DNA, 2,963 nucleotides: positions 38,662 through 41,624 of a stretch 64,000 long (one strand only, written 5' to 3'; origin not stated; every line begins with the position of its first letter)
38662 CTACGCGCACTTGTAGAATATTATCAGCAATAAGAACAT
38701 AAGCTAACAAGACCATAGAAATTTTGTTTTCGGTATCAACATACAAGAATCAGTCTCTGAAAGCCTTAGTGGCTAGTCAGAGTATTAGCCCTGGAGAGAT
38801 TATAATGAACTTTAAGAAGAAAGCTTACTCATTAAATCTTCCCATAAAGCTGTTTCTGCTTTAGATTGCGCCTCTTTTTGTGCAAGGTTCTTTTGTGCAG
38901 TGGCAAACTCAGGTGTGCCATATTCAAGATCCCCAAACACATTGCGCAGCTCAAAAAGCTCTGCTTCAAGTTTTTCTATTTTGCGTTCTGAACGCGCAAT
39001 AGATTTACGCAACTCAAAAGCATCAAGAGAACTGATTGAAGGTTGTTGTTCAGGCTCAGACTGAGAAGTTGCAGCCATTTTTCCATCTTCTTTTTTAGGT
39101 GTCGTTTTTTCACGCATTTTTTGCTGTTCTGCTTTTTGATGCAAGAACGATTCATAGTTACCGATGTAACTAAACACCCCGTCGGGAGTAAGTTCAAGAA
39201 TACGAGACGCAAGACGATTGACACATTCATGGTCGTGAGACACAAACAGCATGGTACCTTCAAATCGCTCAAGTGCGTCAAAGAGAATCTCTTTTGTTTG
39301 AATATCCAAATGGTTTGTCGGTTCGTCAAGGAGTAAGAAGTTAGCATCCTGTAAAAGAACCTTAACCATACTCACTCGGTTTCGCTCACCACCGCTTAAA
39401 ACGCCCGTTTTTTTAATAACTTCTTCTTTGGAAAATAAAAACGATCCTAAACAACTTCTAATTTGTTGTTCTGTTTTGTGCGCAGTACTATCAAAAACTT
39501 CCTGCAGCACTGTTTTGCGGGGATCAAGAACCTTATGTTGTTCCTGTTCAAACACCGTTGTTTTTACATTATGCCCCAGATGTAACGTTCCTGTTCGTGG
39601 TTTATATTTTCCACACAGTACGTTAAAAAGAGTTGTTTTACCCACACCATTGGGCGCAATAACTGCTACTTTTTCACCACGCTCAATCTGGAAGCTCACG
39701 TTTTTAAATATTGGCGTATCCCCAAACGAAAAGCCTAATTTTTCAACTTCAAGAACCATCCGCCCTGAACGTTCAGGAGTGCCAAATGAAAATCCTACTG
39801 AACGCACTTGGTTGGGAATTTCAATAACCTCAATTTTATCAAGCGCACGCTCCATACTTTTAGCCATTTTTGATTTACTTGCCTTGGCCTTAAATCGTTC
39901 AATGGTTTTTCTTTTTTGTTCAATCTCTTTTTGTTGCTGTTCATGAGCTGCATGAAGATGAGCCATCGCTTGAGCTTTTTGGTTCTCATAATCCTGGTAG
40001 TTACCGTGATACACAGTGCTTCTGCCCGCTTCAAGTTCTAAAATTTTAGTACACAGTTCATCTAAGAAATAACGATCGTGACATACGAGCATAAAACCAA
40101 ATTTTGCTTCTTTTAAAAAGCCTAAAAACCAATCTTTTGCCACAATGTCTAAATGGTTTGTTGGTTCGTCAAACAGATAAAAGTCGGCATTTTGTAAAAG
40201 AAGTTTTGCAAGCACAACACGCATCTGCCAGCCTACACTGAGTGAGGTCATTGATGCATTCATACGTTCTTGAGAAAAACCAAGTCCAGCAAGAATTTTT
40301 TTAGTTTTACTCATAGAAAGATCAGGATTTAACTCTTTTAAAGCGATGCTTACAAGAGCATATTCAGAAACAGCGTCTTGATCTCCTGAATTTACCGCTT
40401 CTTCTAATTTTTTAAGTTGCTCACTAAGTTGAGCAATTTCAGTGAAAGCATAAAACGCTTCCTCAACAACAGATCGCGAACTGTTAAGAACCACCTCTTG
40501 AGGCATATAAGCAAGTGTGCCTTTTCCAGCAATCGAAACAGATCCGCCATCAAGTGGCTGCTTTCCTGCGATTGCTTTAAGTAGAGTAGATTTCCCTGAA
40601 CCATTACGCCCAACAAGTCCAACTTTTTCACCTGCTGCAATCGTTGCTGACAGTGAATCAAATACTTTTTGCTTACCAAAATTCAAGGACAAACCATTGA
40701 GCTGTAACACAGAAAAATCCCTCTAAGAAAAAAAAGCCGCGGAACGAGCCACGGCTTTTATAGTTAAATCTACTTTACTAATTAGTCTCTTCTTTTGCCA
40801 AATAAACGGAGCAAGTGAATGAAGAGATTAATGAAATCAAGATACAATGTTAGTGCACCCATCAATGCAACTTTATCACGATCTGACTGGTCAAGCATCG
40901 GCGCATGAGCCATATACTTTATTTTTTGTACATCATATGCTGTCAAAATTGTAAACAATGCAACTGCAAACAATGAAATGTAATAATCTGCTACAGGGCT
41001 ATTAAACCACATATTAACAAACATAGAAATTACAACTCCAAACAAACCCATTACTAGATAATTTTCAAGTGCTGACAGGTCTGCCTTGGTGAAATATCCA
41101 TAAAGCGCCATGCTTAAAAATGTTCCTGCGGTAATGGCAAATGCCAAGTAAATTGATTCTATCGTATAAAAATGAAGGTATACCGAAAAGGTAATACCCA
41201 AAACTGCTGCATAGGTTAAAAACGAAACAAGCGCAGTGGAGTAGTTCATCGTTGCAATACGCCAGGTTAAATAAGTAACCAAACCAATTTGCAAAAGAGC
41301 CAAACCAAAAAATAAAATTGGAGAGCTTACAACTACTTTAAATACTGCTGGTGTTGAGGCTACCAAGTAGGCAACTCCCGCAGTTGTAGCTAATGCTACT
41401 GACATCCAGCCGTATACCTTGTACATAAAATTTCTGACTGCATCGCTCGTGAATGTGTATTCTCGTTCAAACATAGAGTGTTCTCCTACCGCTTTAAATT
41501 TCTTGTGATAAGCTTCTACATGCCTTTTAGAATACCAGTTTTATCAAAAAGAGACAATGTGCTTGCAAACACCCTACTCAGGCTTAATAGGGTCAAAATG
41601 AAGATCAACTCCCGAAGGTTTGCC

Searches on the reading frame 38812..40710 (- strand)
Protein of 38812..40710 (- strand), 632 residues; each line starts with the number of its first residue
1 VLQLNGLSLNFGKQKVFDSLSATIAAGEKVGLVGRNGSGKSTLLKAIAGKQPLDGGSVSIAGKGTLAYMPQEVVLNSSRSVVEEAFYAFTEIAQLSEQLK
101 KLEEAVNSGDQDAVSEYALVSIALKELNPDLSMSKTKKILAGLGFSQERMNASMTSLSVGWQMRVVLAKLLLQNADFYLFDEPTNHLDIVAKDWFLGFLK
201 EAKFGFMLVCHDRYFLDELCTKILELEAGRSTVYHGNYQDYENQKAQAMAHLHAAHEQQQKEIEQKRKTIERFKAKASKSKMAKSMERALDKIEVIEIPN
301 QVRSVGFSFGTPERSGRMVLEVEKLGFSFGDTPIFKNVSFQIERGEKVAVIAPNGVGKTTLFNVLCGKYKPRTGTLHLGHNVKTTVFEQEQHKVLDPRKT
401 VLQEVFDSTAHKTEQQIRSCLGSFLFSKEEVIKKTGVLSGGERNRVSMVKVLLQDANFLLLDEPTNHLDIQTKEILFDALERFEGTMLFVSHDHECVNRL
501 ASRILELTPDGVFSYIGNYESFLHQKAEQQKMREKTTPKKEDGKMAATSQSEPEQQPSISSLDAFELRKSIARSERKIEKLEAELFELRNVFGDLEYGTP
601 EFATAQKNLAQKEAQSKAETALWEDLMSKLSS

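Call 44: search_protein_families(library=pfam, proteins=[window:38812-40710:-], max_evalue=0.00001)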
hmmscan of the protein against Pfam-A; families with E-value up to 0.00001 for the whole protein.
window:38812-40710:- (632 aa): 7 families
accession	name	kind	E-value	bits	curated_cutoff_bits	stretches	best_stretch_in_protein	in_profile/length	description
PF00005.33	ABC_tran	-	4.8e-52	176.6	25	2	335-466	1-137/137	ABC transporter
PF12848.13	ABC_tran_Xtn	-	5.3e-26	91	25.9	1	224-301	1-78/85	ABC transporter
PF13304.12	AAA_21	-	3.3e-11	44.2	27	0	31-48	3-20/304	AAA domain, putative AbiEii toxin, Type IV TA system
PF02463.25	SMC_N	-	1.2e-07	31.9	40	0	30-47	27-44/220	RecF/RecN/SMC N terminal domain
PF13555.12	AAA_29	-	2e-07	31.1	27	0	17-47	12-42/61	P-loop containing region of AAA domain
PF03193.22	RsgA_GTPase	-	1.5e-06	28.6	30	0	12-60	92-139/174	RsgA GTPase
PF00006.31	ATP-synt_ab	-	6.3e-06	26.4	29.5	0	15-53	3-39/213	ATP synthase alpha/beta family, nucleotide-binding domain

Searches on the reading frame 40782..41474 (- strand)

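Call 93: search_protein_families(library=pfam, proteins=[window:40782-41474:-], max_evalue=0.0001)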
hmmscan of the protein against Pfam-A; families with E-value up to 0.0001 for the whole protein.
window:40782-41474:- (230 aa): 1 family
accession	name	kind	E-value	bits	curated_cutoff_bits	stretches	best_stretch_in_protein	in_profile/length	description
PF01027.25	Bax1-I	-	1.6e-52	178.8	34.1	1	14-225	1-207/207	Inhibitor of apoptosis-promoting Bax1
